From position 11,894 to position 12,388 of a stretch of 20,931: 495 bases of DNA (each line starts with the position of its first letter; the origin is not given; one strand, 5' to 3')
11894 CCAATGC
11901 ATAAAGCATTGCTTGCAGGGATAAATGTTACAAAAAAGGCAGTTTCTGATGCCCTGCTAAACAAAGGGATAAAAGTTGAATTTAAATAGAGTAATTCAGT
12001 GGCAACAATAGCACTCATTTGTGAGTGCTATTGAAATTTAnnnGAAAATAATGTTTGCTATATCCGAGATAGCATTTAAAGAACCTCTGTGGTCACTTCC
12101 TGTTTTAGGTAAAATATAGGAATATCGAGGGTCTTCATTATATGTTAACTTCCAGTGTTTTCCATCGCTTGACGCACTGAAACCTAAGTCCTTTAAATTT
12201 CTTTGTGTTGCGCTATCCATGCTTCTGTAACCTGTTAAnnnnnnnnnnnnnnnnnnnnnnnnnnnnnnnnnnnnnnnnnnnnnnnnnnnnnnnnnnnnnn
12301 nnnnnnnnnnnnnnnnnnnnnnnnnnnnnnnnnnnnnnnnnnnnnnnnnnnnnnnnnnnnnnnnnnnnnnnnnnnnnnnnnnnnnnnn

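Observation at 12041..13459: Orphan 472-aa low-GC gene antisense in the ren-ybcN cargo slot: candidate undescribed prophage defence or exclusion protein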

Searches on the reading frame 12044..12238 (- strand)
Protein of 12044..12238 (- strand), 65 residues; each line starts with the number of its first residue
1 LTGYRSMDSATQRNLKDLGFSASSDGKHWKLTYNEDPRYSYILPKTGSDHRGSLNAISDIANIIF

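Call 38: search_solved_structures(query=A2, max_evalue=10, show_alignments=4)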
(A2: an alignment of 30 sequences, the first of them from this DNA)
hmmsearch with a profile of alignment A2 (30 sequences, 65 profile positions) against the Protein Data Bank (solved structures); distinct sequences matched with E-value up to 10: 6.
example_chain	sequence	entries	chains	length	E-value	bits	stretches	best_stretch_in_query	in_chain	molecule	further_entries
2m7o_A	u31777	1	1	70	0.17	15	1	13-36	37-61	uncharacterized protein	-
5fgr_A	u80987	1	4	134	0.83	12.8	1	8-32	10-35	Cell surface protein SpaA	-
5fgs_A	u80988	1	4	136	0.84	12.8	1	8-32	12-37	Cell surface protein SpaA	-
7kc8_A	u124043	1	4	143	1.4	12.1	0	28-51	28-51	16.4 kDa salivary peptide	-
4txd_A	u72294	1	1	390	1.9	11.7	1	2-27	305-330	Csc2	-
6tv2_A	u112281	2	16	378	1.9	11.7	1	27-47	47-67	Protein NirF | Protein NirF,Protein NirF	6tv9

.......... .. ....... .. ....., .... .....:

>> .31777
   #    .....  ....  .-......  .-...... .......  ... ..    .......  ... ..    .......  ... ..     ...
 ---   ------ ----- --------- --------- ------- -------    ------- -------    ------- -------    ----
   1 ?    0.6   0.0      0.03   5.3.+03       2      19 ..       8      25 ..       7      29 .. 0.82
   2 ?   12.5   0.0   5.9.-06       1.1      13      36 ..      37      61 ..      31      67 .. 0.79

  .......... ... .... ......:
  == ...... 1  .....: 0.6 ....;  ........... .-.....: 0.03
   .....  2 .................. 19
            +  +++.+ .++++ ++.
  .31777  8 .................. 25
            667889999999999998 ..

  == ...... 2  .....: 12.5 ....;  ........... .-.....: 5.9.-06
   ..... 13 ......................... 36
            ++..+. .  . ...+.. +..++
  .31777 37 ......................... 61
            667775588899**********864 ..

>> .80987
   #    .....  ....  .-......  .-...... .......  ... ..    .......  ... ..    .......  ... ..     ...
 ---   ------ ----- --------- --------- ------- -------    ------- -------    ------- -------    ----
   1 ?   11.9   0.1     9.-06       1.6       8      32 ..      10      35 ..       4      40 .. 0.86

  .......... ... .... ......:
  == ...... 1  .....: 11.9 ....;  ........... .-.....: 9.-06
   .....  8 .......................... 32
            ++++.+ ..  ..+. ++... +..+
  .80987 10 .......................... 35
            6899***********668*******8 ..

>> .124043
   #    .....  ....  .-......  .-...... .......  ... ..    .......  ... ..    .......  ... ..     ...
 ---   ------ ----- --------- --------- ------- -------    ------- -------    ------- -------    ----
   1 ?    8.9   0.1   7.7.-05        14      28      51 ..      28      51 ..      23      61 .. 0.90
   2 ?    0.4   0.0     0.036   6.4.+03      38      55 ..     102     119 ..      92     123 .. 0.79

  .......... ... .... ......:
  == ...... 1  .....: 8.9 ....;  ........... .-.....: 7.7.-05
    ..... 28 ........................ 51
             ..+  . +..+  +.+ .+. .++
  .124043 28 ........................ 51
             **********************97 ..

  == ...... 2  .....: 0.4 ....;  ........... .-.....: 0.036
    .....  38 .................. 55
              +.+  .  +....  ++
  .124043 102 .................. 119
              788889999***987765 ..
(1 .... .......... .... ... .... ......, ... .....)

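Call 44: predict_structure(alignment_id=A2)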
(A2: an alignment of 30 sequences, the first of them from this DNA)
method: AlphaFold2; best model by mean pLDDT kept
length: 65 residues; sequences in the alignment: 30
mean_pLDDT: 83.5   pTM: 0.66
mean pLDDT of the five models: 83.5, 83.3, 81.9, 69.2, 68.3
residues with pLDDT >= 90: 10; 70-90: 50; 50-70: 5; < 50: 0
segments of 3 or more residues with pLDDT < 50: none
pLDDT, mean of each block of 10 residues (from residue 1): 81 89 89 88 78 78 80
secondary structure, 60 per line:
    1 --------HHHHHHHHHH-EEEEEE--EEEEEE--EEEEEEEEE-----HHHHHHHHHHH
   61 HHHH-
elements in order: H9-18 E20-25 E28-33 E36-44 H50-64

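Call 51: search_protein_families(library=pfam, alignment_id=A2, max_evalue=10)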
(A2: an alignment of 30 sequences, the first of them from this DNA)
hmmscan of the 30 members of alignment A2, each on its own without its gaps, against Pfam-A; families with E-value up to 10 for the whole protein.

A. member 1, seq(65 aa): 0 families

B. families by the number of members that match (of 30 scanned): 13 families
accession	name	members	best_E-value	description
PF07927.17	HicA_toxin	7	0.0042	HicA toxin of bacterial toxin-antitoxin,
PF11503.13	YNR034W-A-like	3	0.043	YNR034W-A-like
PF24932.1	UBA_NBR1_C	1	0.042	Next to BRCA1 gene 1 protein-like, C-terminal UBA domain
PF15513.11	DUF4651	1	0.073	Domain of unknown function (DUF4651)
PF11337.13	DUF3139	1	0.1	Protein of unknown function (DUF3139)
PF19038.6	Fuz_longin_3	1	0.11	Third Longin domain of FUZ, MON1 and HPS1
PF02239.22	Cytochrom_D1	1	0.12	Cytochrome D1 heme domain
PF17210.9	SdrD_B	1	0.14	SdrD B-like domain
PF21290.4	UBA_BIRC2-3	1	0.15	BIRC2/3-like, UBA domain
PF03484.21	B5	1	0.19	tRNA synthetase B5 domain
PF18630.7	Peptidase_M60_C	1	0.21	Peptidase M60 C-terminal domain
PF06853.17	DUF1249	1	0.23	Protein of unknown function (DUF1249)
PF22020.1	RlmL_1st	1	0.26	RlmL ferredoxin-like domain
